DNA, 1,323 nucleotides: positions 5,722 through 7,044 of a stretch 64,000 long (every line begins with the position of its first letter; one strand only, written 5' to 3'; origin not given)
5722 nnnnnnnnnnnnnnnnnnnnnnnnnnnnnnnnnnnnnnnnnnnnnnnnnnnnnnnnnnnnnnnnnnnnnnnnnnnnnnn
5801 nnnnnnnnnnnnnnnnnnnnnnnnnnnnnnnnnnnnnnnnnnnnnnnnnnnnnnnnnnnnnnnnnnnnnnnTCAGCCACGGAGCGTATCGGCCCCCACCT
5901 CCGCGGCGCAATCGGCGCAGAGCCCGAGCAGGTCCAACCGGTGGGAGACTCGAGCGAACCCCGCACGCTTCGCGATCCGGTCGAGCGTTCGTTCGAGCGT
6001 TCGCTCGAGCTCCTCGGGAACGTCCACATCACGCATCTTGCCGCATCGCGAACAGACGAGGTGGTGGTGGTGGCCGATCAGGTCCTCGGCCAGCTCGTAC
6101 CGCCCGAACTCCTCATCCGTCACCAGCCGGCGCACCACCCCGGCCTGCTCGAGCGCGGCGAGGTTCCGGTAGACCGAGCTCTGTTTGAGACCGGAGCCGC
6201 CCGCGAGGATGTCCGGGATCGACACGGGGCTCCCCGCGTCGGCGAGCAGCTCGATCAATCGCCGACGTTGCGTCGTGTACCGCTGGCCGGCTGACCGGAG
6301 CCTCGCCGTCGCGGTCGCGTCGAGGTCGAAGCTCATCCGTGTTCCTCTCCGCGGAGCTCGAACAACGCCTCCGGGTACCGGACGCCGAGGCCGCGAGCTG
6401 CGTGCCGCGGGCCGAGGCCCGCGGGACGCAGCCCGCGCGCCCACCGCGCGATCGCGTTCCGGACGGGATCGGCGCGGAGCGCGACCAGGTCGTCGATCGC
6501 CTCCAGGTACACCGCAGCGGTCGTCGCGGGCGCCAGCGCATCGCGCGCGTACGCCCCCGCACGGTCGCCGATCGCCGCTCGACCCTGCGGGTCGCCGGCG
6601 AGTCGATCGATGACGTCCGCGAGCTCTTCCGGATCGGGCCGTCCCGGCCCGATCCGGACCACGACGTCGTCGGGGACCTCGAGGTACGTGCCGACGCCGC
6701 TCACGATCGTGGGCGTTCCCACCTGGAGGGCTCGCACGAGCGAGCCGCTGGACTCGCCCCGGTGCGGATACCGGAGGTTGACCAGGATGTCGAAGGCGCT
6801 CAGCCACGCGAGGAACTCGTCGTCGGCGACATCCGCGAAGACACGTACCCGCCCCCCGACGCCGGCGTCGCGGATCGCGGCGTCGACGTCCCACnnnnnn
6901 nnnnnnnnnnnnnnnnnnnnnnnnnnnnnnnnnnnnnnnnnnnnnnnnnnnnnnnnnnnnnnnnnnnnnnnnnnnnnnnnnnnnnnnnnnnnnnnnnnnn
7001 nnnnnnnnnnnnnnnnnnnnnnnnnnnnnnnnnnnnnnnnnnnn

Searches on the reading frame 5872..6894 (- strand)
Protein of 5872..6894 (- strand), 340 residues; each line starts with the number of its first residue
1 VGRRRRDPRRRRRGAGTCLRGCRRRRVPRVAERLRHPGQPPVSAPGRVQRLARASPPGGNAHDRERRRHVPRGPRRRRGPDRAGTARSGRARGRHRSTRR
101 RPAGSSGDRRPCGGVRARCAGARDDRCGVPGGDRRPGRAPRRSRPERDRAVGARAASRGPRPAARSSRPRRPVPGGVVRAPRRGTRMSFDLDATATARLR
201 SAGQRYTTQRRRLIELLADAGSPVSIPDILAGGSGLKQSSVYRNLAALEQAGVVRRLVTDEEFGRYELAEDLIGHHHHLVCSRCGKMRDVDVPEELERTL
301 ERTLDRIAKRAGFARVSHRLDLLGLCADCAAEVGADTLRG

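Call 3: search_protein_families(library=pfam, proteins=[window:5872-6894:-], max_evalue=0.01)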
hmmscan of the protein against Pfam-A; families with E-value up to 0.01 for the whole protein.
window:5872-6894:- (340 aa): 3 families
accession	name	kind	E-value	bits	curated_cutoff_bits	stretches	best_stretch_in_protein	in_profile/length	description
PF01475.25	FUR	-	4.2e-17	62.8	23.1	1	202-322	2-120/121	Ferric uptake regulator family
PF09339.16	HTH_IclR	-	2.3e-05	24.5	22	1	212-256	7-50/52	IclR helix-turn-helix domain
PF12840.13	HTH_20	-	0.0012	19.3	27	1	210-255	6-49/51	Helix-turn-helix domain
